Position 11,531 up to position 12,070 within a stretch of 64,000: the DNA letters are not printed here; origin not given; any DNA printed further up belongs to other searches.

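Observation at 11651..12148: Protein toxin-antitoxin-like pair (DUF4160/DUF2442) built into a type II-B cas operon between cas9 and cas1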

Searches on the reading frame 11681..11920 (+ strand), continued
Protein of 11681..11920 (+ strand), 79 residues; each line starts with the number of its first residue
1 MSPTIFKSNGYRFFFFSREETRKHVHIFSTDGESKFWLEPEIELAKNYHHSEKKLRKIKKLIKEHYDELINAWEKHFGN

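Call 81: search_protein_families(library=pfam, proteins=[window:11681-11917:+], max_evalue=10)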
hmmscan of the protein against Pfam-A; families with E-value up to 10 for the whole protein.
window:11681-11917:+ (79 aa): 1 family
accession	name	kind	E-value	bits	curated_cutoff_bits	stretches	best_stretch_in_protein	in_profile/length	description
PF13711.11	DUF4160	-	8e-17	61.7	23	1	10-74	1-65/65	Domain of unknown function (DUF4160)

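Call 82: search_protein_families(library=ncbifam, proteins=[window:11681-11917:+], max_evalue=0.01)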
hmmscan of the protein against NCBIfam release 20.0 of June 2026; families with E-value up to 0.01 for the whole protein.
window:11681-11917:+ (79 aa): 1 family
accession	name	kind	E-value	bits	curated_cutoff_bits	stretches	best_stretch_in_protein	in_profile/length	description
NF048015.1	toxin_DhiT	equivalog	0.00094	19.7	100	1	5-76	4-76/84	type II toxin-antitoxin system toxin DhiT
